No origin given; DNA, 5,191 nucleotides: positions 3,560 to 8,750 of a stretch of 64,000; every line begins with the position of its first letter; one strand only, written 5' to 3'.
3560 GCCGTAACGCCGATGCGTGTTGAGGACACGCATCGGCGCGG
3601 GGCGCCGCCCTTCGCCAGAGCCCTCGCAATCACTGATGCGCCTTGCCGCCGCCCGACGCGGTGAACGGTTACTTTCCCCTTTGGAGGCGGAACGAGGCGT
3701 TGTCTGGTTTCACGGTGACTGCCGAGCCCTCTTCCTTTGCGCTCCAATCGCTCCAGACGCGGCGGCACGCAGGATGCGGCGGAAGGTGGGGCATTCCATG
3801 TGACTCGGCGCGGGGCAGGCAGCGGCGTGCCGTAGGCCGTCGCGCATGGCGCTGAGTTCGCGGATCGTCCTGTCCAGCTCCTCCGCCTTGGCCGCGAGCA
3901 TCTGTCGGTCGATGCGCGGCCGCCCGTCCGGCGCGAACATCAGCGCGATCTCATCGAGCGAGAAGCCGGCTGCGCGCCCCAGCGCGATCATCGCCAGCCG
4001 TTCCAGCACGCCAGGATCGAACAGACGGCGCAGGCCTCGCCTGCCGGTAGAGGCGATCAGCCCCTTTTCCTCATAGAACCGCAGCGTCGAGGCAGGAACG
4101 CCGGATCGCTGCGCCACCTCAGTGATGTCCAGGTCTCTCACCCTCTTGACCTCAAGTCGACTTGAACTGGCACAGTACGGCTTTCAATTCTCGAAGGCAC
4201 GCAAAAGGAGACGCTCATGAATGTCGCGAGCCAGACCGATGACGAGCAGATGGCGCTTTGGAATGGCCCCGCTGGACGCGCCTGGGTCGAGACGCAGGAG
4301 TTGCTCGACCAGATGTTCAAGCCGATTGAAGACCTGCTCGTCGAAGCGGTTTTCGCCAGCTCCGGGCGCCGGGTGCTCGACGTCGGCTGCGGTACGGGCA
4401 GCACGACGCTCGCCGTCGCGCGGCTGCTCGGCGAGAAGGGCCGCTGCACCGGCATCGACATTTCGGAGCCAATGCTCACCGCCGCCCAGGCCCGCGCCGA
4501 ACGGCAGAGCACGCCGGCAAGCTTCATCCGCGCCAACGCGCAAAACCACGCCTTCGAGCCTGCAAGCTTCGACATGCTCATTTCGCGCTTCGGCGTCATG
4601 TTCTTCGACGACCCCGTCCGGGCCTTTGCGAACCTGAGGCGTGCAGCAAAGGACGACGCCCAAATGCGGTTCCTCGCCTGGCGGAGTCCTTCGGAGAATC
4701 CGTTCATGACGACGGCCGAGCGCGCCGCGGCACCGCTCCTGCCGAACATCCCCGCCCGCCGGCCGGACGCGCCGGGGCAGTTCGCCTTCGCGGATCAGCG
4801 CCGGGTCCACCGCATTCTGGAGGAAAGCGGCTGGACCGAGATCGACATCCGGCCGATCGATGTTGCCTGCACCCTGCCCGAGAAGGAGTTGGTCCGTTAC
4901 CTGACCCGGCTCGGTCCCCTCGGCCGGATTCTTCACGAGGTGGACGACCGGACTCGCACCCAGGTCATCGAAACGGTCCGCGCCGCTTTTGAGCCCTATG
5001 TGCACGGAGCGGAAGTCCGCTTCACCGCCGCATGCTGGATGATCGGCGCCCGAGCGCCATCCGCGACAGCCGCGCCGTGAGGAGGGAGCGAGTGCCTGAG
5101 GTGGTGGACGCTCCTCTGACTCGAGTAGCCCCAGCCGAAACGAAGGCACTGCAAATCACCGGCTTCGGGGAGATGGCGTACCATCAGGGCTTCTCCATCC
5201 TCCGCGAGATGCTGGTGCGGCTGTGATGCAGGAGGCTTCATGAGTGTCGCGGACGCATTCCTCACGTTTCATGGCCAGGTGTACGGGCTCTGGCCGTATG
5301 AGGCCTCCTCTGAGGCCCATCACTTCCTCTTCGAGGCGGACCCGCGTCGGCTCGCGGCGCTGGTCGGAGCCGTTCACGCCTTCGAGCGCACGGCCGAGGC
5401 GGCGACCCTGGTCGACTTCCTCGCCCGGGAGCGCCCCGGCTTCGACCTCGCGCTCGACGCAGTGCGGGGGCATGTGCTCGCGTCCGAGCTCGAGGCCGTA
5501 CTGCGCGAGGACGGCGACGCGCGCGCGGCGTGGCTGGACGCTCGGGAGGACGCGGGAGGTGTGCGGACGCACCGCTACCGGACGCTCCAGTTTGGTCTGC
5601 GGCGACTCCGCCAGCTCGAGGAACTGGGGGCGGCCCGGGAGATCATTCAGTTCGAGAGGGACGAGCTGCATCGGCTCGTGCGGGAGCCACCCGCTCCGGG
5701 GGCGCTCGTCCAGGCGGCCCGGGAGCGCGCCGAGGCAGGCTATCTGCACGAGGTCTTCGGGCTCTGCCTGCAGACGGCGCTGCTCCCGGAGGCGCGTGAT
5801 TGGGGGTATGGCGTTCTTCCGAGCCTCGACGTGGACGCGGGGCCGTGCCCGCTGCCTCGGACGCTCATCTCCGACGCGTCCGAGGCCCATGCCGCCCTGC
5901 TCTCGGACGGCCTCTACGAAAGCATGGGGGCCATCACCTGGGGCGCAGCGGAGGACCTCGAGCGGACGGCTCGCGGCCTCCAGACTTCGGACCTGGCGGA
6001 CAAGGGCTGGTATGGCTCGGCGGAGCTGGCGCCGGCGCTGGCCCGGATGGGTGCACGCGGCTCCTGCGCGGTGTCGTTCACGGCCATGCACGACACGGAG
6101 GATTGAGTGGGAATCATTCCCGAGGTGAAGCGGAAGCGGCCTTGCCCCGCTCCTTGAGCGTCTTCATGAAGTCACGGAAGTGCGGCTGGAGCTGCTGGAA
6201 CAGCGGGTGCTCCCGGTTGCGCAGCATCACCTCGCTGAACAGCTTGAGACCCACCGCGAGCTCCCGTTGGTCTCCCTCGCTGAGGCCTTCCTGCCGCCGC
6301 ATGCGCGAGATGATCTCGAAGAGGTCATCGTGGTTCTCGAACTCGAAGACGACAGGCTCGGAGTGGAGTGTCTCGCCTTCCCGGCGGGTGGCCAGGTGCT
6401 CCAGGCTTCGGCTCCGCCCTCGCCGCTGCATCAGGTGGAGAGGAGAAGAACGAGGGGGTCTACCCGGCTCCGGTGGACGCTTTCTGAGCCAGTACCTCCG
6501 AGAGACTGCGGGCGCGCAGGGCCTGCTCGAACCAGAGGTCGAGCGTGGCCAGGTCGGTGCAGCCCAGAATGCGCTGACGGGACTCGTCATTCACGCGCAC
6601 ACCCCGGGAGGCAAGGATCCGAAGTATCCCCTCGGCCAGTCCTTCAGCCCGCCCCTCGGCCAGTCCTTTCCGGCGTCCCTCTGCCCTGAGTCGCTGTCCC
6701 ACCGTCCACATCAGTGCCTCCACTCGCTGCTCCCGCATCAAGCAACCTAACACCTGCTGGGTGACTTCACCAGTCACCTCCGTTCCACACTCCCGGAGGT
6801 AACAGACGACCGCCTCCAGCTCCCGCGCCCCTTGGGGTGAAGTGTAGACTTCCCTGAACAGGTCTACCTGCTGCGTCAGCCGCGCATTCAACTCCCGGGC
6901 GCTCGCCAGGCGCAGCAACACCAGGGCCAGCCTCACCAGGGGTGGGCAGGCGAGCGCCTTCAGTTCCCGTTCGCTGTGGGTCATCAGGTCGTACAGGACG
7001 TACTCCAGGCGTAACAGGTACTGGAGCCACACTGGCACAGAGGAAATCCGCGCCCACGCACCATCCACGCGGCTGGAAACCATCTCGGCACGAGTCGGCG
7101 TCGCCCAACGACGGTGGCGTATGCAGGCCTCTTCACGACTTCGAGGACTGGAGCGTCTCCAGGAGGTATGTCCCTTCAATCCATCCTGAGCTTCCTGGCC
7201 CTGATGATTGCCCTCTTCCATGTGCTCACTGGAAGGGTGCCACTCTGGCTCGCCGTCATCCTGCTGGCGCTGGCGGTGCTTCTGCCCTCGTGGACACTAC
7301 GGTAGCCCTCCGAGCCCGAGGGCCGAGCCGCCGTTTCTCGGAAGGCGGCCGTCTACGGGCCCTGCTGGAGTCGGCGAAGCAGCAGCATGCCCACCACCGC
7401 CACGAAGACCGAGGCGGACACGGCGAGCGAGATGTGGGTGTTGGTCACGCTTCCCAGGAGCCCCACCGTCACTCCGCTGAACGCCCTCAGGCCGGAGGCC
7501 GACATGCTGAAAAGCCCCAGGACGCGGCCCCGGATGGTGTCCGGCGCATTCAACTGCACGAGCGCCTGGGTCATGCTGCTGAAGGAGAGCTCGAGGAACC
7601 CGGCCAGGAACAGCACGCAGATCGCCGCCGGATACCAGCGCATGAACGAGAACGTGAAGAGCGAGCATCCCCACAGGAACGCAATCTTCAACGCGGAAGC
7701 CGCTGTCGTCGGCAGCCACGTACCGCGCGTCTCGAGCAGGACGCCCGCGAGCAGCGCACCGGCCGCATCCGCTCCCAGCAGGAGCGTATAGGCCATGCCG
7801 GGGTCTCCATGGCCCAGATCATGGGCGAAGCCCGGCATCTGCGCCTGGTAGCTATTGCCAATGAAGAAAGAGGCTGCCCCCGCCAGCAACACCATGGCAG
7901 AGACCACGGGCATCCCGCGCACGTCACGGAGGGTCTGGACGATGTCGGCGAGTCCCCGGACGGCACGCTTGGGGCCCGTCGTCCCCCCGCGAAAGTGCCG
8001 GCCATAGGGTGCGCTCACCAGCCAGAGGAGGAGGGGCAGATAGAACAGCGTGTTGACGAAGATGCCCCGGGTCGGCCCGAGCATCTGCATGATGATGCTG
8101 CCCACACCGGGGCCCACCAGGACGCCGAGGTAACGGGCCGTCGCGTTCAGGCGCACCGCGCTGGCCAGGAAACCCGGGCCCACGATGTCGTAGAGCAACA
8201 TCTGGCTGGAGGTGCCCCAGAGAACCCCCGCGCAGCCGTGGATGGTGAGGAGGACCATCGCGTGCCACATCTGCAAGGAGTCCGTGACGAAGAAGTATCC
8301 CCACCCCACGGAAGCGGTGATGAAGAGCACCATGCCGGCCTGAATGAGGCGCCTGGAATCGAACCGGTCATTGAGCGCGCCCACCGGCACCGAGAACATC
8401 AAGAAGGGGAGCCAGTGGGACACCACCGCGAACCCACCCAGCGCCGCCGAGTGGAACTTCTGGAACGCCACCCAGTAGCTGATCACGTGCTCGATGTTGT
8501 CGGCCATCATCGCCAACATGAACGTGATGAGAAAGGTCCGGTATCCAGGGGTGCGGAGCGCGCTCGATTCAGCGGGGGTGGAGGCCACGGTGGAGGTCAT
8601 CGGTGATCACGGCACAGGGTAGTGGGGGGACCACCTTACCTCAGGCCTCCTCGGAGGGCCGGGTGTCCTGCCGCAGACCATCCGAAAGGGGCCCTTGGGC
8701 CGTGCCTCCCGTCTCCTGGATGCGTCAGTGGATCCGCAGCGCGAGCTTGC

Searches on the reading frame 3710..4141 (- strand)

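Call 51: search_protein_families(library=pfam, proteins=[window:3710-4141:-], max_evalue=0.01)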
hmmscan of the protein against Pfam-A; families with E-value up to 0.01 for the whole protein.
window:3710-4141:- (143 aa): 3 families
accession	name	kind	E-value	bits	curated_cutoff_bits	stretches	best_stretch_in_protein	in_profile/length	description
PF09278.17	MerR-DNA-bind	-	1.6e-13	51.5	25.4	1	46-105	1-64/65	MerR, DNA binding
PF13411.12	MerR_1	-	1.6e-13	51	21.6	1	6-69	3-66/69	MerR HTH family regulatory protein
PF00376.29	MerR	-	3.3e-11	43.2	28.2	1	6-41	2-38/38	MerR family regulatory protein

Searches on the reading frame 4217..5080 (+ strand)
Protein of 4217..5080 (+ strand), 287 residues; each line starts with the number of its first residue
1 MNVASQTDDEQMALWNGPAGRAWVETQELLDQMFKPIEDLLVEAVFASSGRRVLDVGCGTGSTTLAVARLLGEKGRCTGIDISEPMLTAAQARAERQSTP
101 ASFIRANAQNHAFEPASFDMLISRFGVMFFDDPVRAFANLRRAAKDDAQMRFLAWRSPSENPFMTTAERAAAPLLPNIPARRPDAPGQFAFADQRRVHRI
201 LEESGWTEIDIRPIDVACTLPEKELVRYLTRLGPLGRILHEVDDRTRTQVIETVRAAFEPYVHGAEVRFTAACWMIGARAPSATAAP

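Call 51: search_protein_families(library=pfam, proteins=[window:4217-5080:+], max_evalue=0.01)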
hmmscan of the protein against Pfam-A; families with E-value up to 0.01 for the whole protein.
window:4217-5080:+ (287 aa): 12 families
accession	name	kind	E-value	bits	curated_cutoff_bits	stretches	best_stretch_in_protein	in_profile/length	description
PF13649.12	Methyltransf_25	-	3.7e-21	76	27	1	53-146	1-95/97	Methyltransferase domain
PF08241.18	Methyltransf_11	-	4.1e-20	72.7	21.2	1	54-148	1-91/95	Methyltransferase domain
PF13847.12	Methyltransf_31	-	3.8e-18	66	27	1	48-204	2-144/145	Methyltransferase domain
PF01209.24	Ubie_methyltran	-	3.6e-16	59.7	20.1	1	44-167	42-166/233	ubiE/COQ5 methyltransferase family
PF08242.18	Methyltransf_12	-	6.1e-15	56.2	30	1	54-148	1-96/98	Methyltransferase domain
PF13489.12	Methyltransf_23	-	4.2e-11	43.3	27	1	32-207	4-160/164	Methyltransferase domain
PF01135.25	PCMT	-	3.1e-07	30.8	20.3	1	42-99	66-123/210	Protein-L-isoaspartate(D-aspartate) O-methyltransferase (PCMT)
PF05175.20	MTS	-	5.4e-07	29.8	23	1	39-123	21-104/170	Methyltransferase small domain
PF06325.19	PrmA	-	5.9e-05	23.1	22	1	48-122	160-231/296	Ribosomal protein L11 methyltransferase (PrmA)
PF01728.25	FtsJ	-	0.00022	21.6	24.1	1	45-115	18-82/181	FtsJ-like methyltransferase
PF13679.12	Methyltransf_32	-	0.0003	21.2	27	1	32-112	8-91/143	Methyltransferase domain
PF02353.26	CMAS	-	0.0038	17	27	1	39-100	52-111/273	Mycolic acid cyclopropane synthetase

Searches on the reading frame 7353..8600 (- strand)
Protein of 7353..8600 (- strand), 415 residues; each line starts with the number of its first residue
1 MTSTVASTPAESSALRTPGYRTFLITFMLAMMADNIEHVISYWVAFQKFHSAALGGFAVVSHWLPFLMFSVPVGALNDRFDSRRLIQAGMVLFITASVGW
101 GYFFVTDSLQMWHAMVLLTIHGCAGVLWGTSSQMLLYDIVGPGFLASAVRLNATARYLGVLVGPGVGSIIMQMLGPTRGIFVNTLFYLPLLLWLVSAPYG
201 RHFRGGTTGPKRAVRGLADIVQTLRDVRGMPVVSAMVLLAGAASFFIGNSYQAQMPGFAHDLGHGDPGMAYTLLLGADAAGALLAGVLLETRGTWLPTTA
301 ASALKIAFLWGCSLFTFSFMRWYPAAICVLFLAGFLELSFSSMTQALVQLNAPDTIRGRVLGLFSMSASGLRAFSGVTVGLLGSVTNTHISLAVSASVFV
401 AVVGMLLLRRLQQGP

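Call 51: search_protein_families(library=pfam, proteins=[window:7353-8600:-], max_evalue=0.01)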
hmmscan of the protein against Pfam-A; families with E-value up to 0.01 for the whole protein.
window:7353-8600:- (415 aa): 2 families
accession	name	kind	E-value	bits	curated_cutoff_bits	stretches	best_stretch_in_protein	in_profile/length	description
PF05977.19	MFS_3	-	5.1e-23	81.7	27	1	14-411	6-395/524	Transmembrane secretion effector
PF07690.21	MFS_1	-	2.6e-22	79.6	33.4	1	23-373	2-344/347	Major Facilitator Superfamily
